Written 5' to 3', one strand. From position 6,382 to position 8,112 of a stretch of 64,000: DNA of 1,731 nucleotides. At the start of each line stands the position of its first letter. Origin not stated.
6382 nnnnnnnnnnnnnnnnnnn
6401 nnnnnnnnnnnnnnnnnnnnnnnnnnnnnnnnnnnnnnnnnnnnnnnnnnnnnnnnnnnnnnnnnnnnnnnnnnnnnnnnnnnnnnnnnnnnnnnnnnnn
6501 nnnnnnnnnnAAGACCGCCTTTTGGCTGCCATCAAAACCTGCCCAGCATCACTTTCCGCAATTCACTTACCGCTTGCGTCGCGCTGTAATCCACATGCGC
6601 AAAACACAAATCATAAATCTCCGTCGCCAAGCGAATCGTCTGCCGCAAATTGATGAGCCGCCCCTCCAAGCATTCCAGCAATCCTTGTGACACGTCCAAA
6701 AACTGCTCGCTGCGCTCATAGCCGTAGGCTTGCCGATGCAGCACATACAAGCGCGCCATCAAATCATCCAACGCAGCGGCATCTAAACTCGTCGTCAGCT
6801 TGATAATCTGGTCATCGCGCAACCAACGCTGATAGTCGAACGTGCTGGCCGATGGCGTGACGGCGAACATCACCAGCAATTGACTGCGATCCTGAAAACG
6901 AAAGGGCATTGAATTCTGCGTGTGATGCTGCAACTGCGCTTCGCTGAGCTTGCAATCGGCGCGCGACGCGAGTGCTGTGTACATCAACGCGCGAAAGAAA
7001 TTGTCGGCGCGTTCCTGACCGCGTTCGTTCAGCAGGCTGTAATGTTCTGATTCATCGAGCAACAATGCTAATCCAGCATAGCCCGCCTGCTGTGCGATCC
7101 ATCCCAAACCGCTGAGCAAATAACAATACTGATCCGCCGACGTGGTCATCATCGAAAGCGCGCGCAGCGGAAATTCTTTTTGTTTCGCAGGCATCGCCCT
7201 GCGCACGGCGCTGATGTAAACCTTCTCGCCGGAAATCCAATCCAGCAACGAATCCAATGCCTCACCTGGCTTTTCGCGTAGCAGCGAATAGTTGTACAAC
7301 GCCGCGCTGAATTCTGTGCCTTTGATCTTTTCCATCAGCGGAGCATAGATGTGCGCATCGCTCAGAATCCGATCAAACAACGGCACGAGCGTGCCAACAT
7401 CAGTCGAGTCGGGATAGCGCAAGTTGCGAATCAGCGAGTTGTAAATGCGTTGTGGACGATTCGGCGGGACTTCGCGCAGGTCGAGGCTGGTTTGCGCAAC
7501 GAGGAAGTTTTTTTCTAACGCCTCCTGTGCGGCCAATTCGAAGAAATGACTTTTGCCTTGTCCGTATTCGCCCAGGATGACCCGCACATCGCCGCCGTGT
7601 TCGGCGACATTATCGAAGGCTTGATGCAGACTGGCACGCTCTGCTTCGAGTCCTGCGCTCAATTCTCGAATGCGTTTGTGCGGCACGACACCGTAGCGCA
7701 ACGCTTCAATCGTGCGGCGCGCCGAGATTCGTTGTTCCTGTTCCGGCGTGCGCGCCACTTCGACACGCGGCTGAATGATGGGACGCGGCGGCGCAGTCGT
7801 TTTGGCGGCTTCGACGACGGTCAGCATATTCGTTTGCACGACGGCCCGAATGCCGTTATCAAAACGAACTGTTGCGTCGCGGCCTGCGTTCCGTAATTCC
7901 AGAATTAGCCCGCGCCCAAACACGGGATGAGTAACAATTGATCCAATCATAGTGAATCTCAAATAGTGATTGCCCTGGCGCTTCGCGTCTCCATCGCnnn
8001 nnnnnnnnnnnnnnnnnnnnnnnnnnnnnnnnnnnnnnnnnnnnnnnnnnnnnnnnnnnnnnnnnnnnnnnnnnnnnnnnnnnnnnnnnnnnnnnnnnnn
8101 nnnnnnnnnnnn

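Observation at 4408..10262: Stand-alone four-gene operon: orphan protein + two BrxD/DUF2791-type ATPases + Lhr-like helicase (Shango-like without TerB; BREX-6 accessory genes without BREX)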

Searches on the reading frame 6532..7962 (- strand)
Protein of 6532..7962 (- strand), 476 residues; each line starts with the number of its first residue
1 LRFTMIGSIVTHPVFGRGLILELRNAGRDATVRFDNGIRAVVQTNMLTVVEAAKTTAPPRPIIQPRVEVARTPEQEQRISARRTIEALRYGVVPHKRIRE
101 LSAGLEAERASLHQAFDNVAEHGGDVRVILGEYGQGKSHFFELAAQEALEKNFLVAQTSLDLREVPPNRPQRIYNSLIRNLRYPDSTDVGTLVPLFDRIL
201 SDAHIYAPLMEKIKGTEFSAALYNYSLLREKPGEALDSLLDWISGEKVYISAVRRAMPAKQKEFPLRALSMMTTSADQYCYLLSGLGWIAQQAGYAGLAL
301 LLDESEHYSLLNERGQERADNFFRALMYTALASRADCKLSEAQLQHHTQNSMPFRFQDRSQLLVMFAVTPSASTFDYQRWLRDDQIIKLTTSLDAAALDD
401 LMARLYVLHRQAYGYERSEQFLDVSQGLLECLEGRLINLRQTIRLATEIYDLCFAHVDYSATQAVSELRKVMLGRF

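Call 6: search_protein_families(library=pfam, proteins=[window:6532-7962:-], max_evalue=1)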
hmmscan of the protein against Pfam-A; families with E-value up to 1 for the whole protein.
window:6532-7962:- (476 aa): 2 families
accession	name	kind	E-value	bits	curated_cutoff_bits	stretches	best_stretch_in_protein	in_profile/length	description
PF10923.14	BrxC_BrxD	-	5.4e-31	108.4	22.2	2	81-202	6-130/414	BREX system ATP-binding protein BrxC/D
PF13191.12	AAA_16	-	0.00069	20.6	32.6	1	104-163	4-63/167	AAA ATPase domain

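Call 7: search_protein_families(library=padloc, proteins=[window:6532-7962:-], max_evalue=1)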
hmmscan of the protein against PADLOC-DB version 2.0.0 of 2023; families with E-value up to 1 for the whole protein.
window:6532-7962:- (476 aa): 2 families
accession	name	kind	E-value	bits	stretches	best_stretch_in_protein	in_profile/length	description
PDLC02494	BrxD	-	1.6e-23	81.5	2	80-198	8-125/440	BrxD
PDLC03959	SngB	-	6.1e-18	63.1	2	81-202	11-135/439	-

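Call 8: search_protein_families(library=ncbifam, proteins=[window:6532-7962:-], max_evalue=1)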
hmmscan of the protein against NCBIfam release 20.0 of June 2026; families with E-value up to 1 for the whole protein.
window:6532-7962:- (476 aa): 2 families
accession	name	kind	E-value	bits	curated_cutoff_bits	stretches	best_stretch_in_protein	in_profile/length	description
NF033438.1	BREX_BrxD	equivalog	1.2e-22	80.6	350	2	80-199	4-122/423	BREX system ATP-binding protein BrxD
NF049966.1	QH_SP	equivalog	0.12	11.7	165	1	69-123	61-115/219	subtilisin-like serine protease QhpE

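Call 24: find_homologous_proteins(query=window:6532-7962:-)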
Query window:6532-7962:- (476 aa): 298 proteins with E <= 0.001 among 8000 candidates; the best 120 are listed.
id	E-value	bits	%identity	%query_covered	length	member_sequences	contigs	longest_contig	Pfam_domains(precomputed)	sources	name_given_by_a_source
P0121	6.5e-293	989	93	99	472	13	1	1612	PF10923.15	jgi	jgi:hypothetical protein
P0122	2.7e-290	981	92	99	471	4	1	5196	PF10923.15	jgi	jgi:hypothetical protein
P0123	6.2e-288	973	92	99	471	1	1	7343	PF10923.15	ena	-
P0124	3.4e-286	967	92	99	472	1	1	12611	PF10923.15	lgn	-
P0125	1.5e-276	936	88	99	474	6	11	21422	PF10923.15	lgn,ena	-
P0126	3.0e-276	935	88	99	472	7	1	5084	PF10923.15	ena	-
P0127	1.1e-273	926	87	99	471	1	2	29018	PF10923.15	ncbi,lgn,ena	-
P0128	1.6e-253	860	81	99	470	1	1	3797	PF10923.15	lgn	-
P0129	2.0e-252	856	80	99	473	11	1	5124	PF10923.15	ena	-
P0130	1.8e-244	830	78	99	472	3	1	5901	PF10923.15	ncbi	-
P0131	2.3e-241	820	77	99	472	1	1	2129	PF10923.15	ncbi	-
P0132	1.0e-230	785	74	99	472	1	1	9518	PF10923.15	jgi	jgi:hypothetical protein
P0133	1.2e-230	784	74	99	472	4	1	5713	PF10923.15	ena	-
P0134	4.9e-229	779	74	99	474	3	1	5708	PF10923.15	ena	-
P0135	2.6e-228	777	74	99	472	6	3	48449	PF10923.15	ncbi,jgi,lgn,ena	-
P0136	2.0e-225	767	73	99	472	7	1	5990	PF10923.15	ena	-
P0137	5.3e-225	766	72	99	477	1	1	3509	PF10923.15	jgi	jgi:hypothetical protein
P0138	1.7e-224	764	74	99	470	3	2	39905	PF10923.15,PF13191.13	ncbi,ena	-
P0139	1.9e-223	761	71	99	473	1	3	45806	PF10923.15,PF13191.13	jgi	jgi:hypothetical protein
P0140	6.6e-223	759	73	99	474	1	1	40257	PF10923.15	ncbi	-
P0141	1.3e-222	758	74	99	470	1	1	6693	PF10923.15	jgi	jgi:hypothetical protein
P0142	1.9e-220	751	71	99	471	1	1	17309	PF10923.15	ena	-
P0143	2.0e-220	751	72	99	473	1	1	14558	PF10923.15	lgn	-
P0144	6.6e-220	749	71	99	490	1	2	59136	PF10923.15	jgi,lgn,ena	-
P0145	7.0e-220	749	71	99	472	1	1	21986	PF10923.15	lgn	-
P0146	3.7e-219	746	68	99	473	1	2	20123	PF10923.15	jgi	jgi:hypothetical protein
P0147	5.2e-219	746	69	99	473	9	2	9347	PF10923.15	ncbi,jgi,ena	-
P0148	3.9e-218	743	69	99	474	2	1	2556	PF10923.15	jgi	jgi:hypothetical protein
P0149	1.1e-217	742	70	99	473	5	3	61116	PF10923.15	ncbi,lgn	-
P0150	3.1e-217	740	72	99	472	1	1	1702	PF10923.15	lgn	-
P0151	1.2e-216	738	70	99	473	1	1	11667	PF10923.15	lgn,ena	-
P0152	1.6e-216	738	70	99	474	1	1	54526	PF10923.15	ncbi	-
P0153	3.5e-216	737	70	99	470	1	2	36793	PF10923.15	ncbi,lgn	-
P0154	1.2e-215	735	70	99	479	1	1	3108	PF10923.15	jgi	-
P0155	4.7e-215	733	69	99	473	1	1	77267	PF10923.15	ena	-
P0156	8.8e-215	732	71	99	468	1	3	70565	PF10923.15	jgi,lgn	jgi:hypothetical protein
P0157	6.4e-214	729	68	99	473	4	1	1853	PF10923.15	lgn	-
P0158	1.4e-213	728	69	99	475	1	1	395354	PF10923.15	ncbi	ncbi:MAG: BREX system ATP-binding domain-containing protein [Acidobacteriota bacterium]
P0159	4.4e-213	726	68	99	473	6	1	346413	PF10923.15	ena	-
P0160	7.2e-212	722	69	99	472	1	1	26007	PF10923.15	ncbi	-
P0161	1.1e-211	722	69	99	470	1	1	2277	PF10923.15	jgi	jgi:hypothetical protein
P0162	1.2e-211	722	68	99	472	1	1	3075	PF10923.15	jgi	jgi:hypothetical protein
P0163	1.3e-210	718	68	99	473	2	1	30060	PF10923.15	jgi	jgi:hypothetical protein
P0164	2.0e-210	718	67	99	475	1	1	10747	PF10923.15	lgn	-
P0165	1.0e-209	715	67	99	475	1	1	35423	PF10923.15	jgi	-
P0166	1.2e-209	715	67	99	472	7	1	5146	PF10923.15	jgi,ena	-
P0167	1.5e-209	715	67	99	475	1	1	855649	PF10923.15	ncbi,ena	-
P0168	6.2e-208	709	67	99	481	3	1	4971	PF10923.15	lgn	-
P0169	1.1e-207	709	68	99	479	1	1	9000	PF10923.15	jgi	jgi:hypothetical protein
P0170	1.4e-207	708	66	99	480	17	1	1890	PF10923.15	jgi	jgi:hypothetical protein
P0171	2.7e-207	707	67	99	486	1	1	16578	PF10923.15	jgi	jgi:bacteriophage exclusion system BrxC/D-like protein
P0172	3.1e-207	707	68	99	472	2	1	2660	PF10923.15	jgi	jgi:hypothetical protein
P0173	1.6e-206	705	68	99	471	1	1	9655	PF10923.15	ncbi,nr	ncbi:MAG: ATP-binding protein [Pyrinomonadaceae bacterium]|nr:ATP-binding protein [Pyrinomonadaceae 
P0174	2.1e-206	704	68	99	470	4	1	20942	PF10923.15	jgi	jgi:hypothetical protein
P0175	4.4e-206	703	67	99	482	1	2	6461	PF10923.15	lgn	-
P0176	8.6e-206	702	68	99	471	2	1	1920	PF10923.15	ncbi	-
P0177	1.3e-205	702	66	99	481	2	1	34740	PF10923.15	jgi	jgi:P-loop Domain of unknown function (DUF2791)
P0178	1.6e-205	701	66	99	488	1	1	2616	PF10923.15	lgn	-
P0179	1.8e-204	698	66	99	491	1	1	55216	PF10923.15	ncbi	ncbi:MAG: BREX system ATP-binding domain-containing protein [Blastocatellia bacterium]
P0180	2.8e-204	697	69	96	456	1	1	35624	PF10923.15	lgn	-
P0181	3.0e-204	697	66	99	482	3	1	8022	PF10923.15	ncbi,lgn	ncbi:MAG: hypothetical protein V7641_4946 [Blastocatellia bacterium]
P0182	4.1e-204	697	66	99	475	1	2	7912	PF10923.15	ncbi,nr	ncbi:MAG: DUF2791 family P-loop domain-containing protein [Blastocatellia bacterium]|nr:DUF2791 fami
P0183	4.7e-204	697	66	99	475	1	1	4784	PF10923.15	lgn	-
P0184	1.6e-203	695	65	99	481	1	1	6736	PF10923.15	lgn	-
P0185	4.0e-203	694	67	95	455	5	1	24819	PF10923.15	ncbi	-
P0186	8.7e-203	692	66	99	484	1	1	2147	PF10923.15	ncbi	-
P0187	1.1e-202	692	65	99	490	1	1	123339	PF10923.15,PF13191.13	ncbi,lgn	ncbi:MAG: BREX system ATP-binding domain-containing protein [Pyrinomonadaceae bacterium]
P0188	1.3e-202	692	65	99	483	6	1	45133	PF10923.15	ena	-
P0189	1.6e-202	692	66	99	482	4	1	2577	PF10923.15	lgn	-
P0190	6.8e-202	690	65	99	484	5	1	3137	PF10923.15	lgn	-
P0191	7.7e-202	689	67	99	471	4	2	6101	PF10923.15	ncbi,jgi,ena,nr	ncbi:MAG: ATP-binding protein [Acidobacteriota bacterium]|nr:ATP-binding protein [Acidobacteriota ba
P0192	1.4e-201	688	67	99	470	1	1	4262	PF10923.15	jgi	jgi:hypothetical protein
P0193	2.6e-201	688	66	99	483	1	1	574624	PF10923.15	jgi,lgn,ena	-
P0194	2.7e-201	688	67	99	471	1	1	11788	PF10923.15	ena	-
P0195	3.1e-201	687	66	99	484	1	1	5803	PF10923.15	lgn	-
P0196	5.4e-201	687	66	99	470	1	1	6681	PF10923.15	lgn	-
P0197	7.7e-201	686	66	99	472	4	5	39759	PF10923.15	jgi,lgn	jgi:hypothetical protein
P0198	1.2e-200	685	66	99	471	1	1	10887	PF10923.15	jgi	-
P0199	2.3e-200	685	66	99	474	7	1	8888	PF10923.15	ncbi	-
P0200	3.0e-200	684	66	99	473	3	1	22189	PF10923.15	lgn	-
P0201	2.8e-199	681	66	99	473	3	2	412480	PF10923.15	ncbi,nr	ncbi:MAG: DUF2791 family P-loop domain-containing protein [Acidobacteria bacterium]|nr:DUF2791 famil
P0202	2.8e-198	678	65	99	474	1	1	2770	PF10923.15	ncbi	-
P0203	1.7e-197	675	64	99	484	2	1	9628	PF10923.15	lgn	-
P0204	2.9e-197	674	65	99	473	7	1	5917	PF10923.15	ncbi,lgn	ncbi:hypothetical protein BH18ACI2_BH18ACI2_21950 [soil metagenome]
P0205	4.0e-197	674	65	99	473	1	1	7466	PF10923.15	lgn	-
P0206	3.1e-196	671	65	99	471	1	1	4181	PF10923.15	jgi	jgi:P-loop Domain of unknown function (DUF2791)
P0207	6.6e-196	670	64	99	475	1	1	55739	PF10923.15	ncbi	ncbi:MAG: BREX system ATP-binding domain-containing protein [Pyrinomonadaceae bacterium]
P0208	1.1e-195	669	65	99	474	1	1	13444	PF10923.15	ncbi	ncbi:MAG: BREX system ATP-binding domain-containing protein [Blastocatellia bacterium]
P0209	1.7e-195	668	65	99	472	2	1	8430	PF10923.15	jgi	jgi:hypothetical protein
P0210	2.9e-195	668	65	99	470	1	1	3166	PF10923.15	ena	-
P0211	3.0e-195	668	65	99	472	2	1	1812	PF10923.15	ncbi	-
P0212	3.7e-195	667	64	99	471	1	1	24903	PF10923.15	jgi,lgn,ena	jgi:hypothetical protein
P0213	8.0e-195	666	65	99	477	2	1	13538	PF10923.15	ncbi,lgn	-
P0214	1.9e-194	665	63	99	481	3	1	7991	PF10923.15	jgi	jgi:hypothetical protein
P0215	2.2e-194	665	64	99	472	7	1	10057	PF10923.15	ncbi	-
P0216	2.5e-194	665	65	99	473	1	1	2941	PF10923.15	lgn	-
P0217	7.2e-194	663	65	99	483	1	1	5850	PF10923.15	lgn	-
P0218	8.6e-194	663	64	98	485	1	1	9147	PF10923.15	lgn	-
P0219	2.5e-193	661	64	99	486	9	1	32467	PF10923.15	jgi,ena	-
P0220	2.5e-193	661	64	99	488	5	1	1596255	PF10923.15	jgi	jgi:P-loop Domain of unknown function (DUF2791)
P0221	4.2e-193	661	64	99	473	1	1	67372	PF10923.15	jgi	jgi:hypothetical protein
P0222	1.7e-192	659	64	99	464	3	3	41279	PF10923.15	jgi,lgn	jgi:hypothetical protein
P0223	3.3e-192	658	63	99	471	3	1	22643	PF10923.15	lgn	-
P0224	5.5e-192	657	64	99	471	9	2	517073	PF10923.15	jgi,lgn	jgi:hypothetical protein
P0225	5.7e-192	657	63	99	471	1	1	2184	PF10923.15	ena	-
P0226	6.6e-192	657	64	99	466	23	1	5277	PF10923.15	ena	-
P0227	8.4e-192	656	64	98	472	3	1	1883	PF10923.15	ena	-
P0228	8.7e-192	656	62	99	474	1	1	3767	PF10923.15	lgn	-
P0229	1.4e-191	656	64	99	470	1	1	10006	PF10923.15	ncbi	ncbi:MAG: BREX system ATP-binding domain-containing protein [Pyrinomonadaceae bacterium]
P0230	1.4e-191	656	63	99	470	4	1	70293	PF10923.15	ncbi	-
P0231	2.6e-191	655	64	99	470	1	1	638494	PF10923.15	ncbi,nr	ncbi:MAG: ATP-binding protein [Acidobacteria bacterium]|nr:ATP-binding protein [Acidobacteriota bact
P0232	7.0e-191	653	63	99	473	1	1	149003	PF10923.15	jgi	jgi:P-loop Domain of unknown function (DUF2791)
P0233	1.1e-190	653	62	99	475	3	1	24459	PF10923.15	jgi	jgi:hypothetical protein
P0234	1.3e-190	652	64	99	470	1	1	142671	PF10923.15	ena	-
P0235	2.7e-190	651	63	99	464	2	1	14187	PF10923.15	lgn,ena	-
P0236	3.7e-190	651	63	99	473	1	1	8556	PF10923.15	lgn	-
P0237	7.3e-190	650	64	99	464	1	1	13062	PF10923.15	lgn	-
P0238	2.2e-189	648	63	99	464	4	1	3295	PF10923.15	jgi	-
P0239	3.6e-189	648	63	99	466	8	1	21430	PF10923.15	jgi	-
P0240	6.3e-189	647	63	99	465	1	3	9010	PF10923.15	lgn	-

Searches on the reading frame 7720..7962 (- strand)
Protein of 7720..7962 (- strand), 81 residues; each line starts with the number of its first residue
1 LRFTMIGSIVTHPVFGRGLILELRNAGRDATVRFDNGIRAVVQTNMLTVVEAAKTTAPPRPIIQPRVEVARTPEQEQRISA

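Call 15: search_protein_families(library=pfam, proteins=[window:7720-7962:-], max_evalue=10)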
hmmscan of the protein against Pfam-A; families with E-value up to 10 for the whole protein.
seq(81 aa): 1 family
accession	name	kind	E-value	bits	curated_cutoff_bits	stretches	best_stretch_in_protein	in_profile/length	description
PF21196.3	PcrA_UvrD_tudor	-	0.047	14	23.9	1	6-34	1-31/48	PcrA/UvrD tudor domain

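Call 16: search_solved_structures(query=window:7720-7962:-, max_evalue=10, show_alignments=3)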
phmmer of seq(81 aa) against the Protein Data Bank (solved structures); distinct sequences matched with E-value up to 10: 1.
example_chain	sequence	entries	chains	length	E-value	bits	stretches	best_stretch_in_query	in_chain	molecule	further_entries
2x7x_A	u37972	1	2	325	1.6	12.6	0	4-65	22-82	SENSOR PROTEIN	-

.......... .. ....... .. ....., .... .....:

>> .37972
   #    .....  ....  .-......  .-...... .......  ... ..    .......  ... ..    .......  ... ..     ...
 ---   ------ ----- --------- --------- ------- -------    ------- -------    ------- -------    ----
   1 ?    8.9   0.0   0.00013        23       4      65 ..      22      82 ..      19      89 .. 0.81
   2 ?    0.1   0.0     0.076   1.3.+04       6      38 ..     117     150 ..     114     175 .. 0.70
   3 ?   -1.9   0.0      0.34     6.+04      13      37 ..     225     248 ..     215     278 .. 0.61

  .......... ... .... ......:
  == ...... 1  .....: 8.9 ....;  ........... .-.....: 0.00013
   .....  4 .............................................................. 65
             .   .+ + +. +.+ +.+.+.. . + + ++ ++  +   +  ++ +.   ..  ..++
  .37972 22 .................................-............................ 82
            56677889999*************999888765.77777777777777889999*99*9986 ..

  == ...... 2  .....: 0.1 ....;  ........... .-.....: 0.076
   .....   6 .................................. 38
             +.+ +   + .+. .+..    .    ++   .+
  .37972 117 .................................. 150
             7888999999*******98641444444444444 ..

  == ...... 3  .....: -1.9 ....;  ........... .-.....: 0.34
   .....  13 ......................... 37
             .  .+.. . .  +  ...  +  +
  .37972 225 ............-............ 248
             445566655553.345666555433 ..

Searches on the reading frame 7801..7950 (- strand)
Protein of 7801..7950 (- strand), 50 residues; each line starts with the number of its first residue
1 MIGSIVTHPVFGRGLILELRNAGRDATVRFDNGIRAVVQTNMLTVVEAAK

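Call 28: search_protein_families(library=pfam, alignment_id=A2, max_evalue=1)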
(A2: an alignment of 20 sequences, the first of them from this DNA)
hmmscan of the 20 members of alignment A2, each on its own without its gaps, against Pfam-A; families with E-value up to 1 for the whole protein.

A. member 1, seq(50 aa): 1 family
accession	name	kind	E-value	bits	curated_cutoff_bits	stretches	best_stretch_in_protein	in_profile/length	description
PF21196.3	PcrA_UvrD_tudor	-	0.015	15.6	23.9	1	2-34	1-36/48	PcrA/UvrD tudor domain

B. families by the number of members that match (of 20 scanned): 7 families
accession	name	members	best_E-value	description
PF21196.3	PcrA_UvrD_tudor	13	0.013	PcrA/UvrD tudor domain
PF20297.4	MSSS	3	0.066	MutS2 and Smr-associated SH3 domain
PF22236.2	TEBP_OB2-like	2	0.073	Telomere end-binding protein alpha subunit OB2 domain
PF02559.22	CarD_TRCF_RID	2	0.092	CarD-like/TRCF RID domain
PF12073.14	DUF3553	1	0.088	Protein of unknown function (DUF3553)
PF11101.13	DUF2884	1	0.1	Protein of unknown function (DUF2884)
PF15057.12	DUF4537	1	0.11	Domain of unknown function (DUF4537)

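Call 29: search_solved_structures(query=A2, max_evalue=10, show_alignments=3)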
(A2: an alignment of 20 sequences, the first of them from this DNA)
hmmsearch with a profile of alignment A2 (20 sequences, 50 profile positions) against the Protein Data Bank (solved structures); distinct sequences matched with E-value up to 10: 0.

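Call 49: predict_structure(alignment_id=A2)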
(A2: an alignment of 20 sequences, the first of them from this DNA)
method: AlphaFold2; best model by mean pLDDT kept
length: 50 residues; sequences in the alignment: 20
mean_pLDDT: 97.3   pTM: 0.78
mean pLDDT of the five models: 97.3, 92.9, 92.7, 81.3, 72.9
residues with pLDDT >= 90: 48; 70-90: 2; 50-70: 0; < 50: 0
segments of 3 or more residues with pLDDT < 50: none
pLDDT, mean of each block of 10 residues (from residue 1): 97 98 98 98 96
secondary structure, 60 per line:
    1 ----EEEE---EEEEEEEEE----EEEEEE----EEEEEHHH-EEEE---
elements in order: E5-8 E12-20 E25-30 E35-39 E44-47

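Call 54: fold_search(model_id=the predicted structure, library=pdb)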
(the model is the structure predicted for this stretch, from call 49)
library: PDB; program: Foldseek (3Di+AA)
matches with E <= 10: 1356; with E <= 0.001: 0
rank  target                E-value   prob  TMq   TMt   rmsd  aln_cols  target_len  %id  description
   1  2e5p_MODEL_1_A        9.0e-03  1.00  0.72  0.56   3.7        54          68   15  Solution structure of the TUDOR domain of PHD finger protein 1 (PHF1 protein) (released 2007-06-26)
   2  6wav_B                1.2e-02  1.00  0.75  0.66   2.9        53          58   17  Crystal structure of PHF1 in complex with H3K36me3 substitution (released 2020-08-26)
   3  6wav_C                1.2e-02  1.00  0.75  0.64   3.3        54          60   17  Crystal structure of PHF1 in complex with H3K36me3 substitution (released 2020-08-26)
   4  6wau_A                1.5e-02  1.00  0.74  0.66   2.5        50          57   16  Complex structure of PHF19 (released 2020-08-26)
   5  6wav_A                1.5e-02  1.00  0.76  0.65   3.3        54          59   17  Crystal structure of PHF1 in complex with H3K36me3 substitution (released 2020-08-26)
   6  7lky_A                1.6e-02  1.00  0.74  0.67   3.1        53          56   17  Crystal Structure of PHF1 Tudor domain in complex with a peptidomimetic ligand UNC6641 (released 2021-12-15)
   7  8h43_B                1.7e-02  1.00  0.74  0.67   2.5        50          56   18  Crystal structure of PHF1 Tudor domain in complex with hit 1 (released 2023-10-18)
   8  4bd3_MODEL_1_A        1.9e-02  1.00  0.75  0.65   2.5        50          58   16  Phf19 links methylated lysine 36 of histone H3 to regulation of Polycomb activity (released 2012-10-31)
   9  5xfn                  1.9e-02  1.00  0.77  0.15   3.1        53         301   17  Structure of the N-terminal domains of PHF1 (released 2017-09-13)
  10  8h43_C                1.9e-02  1.00  0.74  0.68   2.9        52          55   17  Crystal structure of PHF1 Tudor domain in complex with hit 1 (released 2023-10-18)
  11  4hcz_A                1.9e-02  1.00  0.75  0.66   3.4        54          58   17  PHF1 Tudor in complex with H3K36me3 (released 2012-11-14)
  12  6wau_D                2.0e-02  1.00  0.75  0.69   3.0        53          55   15  Complex structure of PHF19 (released 2020-08-26)
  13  6yi2_MODEL_1_A        2.1e-02  1.00  0.76  0.53   2.0        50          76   24  UvrD helicase RNA polymerase interactions are governed by UvrDs carboxy terminal Tudor domain. (released 2020-10-21)
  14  8h43_A                2.3e-02  1.00  0.75  0.64   2.8        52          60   17  Crystal structure of PHF1 Tudor domain in complex with hit 1 (released 2023-10-18)
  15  4hcz_B                2.3e-02  1.00  0.75  0.67   3.0        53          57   17  PHF1 Tudor in complex with H3K36me3 (released 2012-11-14)
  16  9dqs_A                2.4e-02  1.00  0.73  0.71   1.8        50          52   26  Structure of Tudor domain from Mycobacterium smegmatis UvrD1 (released 2024-10-16)
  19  9dqs_B                2.7e-02  1.00  0.76  0.72   1.8        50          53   24  Structure of Tudor domain from Mycobacterium smegmatis UvrD1 (released 2024-10-16)
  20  9dqs_C                2.9e-02  1.00  0.77  0.72   1.7        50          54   24  Structure of Tudor domain from Mycobacterium smegmatis UvrD1 (released 2024-10-16)
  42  5dma                  5.1e-02  1.00  0.75  0.72   2.0        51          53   20  Crystal structure of C-terminal tudor domain in PcrA/UvrD helicase (released 2016-09-28)
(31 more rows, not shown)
